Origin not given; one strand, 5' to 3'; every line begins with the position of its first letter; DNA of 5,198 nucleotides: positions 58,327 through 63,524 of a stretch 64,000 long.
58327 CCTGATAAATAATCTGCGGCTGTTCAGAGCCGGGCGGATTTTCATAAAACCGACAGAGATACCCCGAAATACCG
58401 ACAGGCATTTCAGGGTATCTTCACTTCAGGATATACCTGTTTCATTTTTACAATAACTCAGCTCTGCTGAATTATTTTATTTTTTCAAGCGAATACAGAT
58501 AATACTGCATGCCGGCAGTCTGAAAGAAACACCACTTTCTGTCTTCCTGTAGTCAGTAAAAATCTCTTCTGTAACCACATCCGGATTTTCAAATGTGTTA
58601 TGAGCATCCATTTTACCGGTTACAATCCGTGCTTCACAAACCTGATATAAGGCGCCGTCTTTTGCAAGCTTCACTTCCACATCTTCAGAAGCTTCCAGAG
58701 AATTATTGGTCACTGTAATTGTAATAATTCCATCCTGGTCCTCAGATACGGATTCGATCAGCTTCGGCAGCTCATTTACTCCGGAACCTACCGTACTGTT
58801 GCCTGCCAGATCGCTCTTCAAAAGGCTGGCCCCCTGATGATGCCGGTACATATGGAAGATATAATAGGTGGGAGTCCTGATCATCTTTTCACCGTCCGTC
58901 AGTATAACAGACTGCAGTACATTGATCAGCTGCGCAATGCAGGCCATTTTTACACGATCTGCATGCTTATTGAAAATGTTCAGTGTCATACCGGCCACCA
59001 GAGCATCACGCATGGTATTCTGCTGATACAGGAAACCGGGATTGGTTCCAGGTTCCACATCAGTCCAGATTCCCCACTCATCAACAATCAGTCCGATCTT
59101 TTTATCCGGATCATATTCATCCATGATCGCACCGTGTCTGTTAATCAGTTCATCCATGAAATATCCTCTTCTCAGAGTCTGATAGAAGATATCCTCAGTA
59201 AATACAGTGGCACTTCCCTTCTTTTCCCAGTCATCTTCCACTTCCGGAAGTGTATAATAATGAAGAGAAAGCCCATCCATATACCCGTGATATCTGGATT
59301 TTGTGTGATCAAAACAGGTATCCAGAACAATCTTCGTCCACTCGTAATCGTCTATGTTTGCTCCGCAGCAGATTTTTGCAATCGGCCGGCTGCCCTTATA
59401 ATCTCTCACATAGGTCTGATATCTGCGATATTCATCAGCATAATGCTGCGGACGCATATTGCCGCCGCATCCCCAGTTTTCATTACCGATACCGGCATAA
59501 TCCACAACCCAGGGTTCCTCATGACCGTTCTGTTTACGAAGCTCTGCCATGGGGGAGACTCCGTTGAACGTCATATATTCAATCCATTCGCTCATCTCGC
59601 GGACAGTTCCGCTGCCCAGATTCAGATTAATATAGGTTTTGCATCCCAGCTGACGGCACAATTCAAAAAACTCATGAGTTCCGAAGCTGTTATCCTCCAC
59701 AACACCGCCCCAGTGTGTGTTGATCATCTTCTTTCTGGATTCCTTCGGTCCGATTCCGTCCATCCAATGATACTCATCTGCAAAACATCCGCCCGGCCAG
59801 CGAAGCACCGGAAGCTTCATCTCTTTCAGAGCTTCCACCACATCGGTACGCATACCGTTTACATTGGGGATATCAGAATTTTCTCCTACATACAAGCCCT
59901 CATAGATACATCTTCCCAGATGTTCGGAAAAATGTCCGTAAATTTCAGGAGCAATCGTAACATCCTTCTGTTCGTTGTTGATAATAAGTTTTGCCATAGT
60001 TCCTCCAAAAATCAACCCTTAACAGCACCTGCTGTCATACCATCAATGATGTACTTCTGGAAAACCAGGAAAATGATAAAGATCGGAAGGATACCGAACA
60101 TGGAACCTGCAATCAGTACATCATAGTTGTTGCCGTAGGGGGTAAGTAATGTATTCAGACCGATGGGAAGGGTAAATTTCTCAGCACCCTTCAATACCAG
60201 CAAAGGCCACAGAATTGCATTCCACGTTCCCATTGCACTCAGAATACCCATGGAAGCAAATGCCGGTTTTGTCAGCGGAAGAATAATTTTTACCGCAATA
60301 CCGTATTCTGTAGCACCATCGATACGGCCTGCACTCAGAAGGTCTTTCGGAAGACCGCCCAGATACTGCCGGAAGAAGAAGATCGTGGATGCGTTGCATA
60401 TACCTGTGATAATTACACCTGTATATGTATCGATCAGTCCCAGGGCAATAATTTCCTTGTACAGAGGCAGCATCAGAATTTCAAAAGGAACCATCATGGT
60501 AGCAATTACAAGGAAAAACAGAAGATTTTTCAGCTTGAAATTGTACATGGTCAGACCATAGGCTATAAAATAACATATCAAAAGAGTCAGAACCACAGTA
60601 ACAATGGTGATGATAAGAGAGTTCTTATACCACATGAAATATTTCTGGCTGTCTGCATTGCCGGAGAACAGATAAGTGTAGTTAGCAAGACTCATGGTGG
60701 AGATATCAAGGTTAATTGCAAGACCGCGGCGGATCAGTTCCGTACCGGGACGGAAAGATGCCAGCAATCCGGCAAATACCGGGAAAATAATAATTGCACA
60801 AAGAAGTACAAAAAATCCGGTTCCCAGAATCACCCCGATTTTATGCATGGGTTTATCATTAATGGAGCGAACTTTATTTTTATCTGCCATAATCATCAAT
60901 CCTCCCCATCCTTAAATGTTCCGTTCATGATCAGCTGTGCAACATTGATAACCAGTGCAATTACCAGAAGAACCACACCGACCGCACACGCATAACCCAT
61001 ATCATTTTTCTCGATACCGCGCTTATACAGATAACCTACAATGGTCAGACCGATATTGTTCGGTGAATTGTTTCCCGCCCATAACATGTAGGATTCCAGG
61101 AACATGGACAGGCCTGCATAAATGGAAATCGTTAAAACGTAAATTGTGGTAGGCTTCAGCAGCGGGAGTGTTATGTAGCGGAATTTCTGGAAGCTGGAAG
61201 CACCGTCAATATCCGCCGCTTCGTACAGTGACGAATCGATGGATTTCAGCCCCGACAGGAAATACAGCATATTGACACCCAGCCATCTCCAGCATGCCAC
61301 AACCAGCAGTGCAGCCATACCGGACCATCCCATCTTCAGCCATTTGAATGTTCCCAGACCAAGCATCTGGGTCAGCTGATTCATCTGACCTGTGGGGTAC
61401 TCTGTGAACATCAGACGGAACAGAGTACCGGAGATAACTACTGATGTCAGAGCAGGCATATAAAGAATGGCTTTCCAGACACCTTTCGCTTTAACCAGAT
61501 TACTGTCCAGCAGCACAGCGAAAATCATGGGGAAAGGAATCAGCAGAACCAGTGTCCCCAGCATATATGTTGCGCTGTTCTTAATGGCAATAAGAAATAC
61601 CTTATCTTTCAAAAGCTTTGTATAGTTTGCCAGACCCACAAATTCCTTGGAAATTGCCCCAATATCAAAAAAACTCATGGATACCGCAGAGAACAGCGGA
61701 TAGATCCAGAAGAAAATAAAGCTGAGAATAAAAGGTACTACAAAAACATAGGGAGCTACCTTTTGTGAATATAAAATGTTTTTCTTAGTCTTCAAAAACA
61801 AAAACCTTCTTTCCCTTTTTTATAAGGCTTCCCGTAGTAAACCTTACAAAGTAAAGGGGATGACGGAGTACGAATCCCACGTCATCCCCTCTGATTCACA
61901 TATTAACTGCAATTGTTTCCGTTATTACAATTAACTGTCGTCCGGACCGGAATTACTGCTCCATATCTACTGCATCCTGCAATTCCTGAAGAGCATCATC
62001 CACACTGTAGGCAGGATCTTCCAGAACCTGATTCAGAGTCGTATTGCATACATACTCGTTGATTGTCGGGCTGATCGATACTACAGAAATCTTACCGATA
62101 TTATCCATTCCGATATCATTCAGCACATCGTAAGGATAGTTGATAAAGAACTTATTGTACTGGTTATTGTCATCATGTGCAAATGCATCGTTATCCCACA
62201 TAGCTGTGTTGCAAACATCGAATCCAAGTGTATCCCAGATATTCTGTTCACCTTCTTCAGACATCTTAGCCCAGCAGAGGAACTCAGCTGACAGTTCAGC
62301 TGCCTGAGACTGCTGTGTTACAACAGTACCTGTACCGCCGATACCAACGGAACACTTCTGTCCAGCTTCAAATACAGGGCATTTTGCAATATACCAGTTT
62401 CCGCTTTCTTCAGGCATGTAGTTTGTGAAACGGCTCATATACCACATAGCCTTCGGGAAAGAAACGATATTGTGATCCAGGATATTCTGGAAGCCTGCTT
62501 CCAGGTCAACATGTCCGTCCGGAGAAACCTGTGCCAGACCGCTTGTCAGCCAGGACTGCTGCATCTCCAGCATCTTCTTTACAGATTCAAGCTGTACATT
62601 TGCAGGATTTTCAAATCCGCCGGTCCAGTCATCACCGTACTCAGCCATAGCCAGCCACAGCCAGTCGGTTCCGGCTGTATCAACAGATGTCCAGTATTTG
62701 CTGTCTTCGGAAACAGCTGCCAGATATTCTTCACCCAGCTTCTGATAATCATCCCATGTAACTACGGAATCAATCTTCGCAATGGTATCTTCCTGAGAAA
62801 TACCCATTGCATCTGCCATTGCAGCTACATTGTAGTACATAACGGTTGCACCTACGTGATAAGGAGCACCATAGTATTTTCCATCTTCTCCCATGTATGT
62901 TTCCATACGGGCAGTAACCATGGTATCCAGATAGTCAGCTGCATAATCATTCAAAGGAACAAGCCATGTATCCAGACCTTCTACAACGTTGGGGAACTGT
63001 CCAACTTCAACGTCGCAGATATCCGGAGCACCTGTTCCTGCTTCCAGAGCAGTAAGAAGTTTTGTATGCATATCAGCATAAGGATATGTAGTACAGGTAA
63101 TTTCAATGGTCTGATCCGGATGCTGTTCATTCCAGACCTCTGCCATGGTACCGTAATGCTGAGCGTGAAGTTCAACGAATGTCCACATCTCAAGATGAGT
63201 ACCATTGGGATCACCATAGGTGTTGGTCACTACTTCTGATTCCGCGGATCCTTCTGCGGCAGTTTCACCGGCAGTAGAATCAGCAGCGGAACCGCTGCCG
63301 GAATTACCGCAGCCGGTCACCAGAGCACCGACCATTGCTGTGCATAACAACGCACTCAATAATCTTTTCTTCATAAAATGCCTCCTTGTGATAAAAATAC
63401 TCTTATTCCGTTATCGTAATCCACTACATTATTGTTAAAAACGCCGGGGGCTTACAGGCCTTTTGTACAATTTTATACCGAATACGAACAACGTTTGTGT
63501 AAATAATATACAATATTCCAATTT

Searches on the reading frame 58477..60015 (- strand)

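Call 34: search_protein_families(library=pfam, proteins=[window:58477-60015:-], max_evalue=0.001)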
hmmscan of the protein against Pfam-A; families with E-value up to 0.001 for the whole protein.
window:58477-60015:- (512 aa): 2 families
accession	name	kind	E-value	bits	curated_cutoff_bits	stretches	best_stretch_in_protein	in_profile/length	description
PF06964.18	Alpha-L-AF_C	-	1.8e-53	181.6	27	1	312-504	1-165/165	Alpha-L-arabinofuranosidase C-terminal domain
PF22848.2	ASD1_dom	-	5.9e-07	29.7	22.2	1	63-131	3-75/239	Alpha-L-arabinofuranosidase 1 domain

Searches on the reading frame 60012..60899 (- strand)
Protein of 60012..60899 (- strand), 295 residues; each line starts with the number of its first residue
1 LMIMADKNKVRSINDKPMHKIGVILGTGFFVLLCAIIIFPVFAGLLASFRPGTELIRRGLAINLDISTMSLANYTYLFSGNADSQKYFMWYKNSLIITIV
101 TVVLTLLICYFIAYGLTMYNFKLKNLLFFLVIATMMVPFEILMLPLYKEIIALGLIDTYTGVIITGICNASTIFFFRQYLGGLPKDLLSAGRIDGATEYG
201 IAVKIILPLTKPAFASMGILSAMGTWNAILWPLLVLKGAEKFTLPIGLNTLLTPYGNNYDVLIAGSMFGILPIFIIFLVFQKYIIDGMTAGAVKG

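Call 86: search_protein_families(library=pfam, proteins=[window:60012-60899:-], max_evalue=0.001)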
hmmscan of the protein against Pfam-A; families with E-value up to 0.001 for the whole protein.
window:60012-60899:- (295 aa): 1 family
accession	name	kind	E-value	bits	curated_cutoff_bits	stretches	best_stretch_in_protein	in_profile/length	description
PF00528.27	BPD_transp_1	-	2.2e-15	57.3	26.4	1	112-284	8-178/184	Binding-protein-dependent transport system inner membrane component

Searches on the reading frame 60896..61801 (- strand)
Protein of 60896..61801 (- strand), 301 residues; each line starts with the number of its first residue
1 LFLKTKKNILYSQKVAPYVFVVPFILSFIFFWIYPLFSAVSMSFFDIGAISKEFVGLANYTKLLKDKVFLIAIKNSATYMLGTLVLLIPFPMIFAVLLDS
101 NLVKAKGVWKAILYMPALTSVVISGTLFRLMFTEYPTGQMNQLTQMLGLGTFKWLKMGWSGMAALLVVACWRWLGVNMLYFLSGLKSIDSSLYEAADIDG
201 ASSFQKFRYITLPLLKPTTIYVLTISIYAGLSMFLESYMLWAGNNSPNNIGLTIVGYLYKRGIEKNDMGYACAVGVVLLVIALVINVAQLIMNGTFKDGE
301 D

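Call 86: search_protein_families(library=pfam, proteins=[window:60896-61801:-], max_evalue=0.001)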
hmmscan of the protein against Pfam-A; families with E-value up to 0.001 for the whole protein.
window:60896-61801:- (301 aa): 1 family
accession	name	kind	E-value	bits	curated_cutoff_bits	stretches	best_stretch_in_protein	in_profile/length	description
PF00528.27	BPD_transp_1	-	1.5e-14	54.6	26.4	1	94-291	43-177/184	Binding-protein-dependent transport system inner membrane component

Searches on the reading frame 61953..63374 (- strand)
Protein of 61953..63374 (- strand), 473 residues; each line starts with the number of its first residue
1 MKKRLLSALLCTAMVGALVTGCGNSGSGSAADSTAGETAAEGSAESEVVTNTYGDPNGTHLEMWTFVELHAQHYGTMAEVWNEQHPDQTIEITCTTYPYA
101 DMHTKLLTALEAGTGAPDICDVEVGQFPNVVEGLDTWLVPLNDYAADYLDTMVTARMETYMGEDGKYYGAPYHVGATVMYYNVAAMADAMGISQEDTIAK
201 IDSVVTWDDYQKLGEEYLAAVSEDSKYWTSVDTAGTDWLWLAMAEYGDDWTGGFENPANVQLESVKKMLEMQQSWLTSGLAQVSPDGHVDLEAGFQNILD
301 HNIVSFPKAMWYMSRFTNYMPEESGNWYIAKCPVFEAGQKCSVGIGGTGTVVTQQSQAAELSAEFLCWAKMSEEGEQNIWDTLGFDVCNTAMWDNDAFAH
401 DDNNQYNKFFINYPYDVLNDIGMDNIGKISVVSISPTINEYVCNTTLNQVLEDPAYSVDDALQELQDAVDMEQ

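Call 86: search_protein_families(library=pfam, proteins=[window:61953-63374:-], max_evalue=0.001)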
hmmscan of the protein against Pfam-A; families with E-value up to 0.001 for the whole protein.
window:61953-63374:- (473 aa): 2 families
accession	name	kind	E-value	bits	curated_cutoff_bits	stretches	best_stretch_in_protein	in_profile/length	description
PF01547.30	SBP_bac_1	-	2.3e-17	64.4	26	1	79-368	15-299/307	Bacterial extracellular solute-binding protein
PF13416.11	SBP_bac_8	-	2.9e-17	63.8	27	1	78-401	3-274/279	Bacterial extracellular solute-binding protein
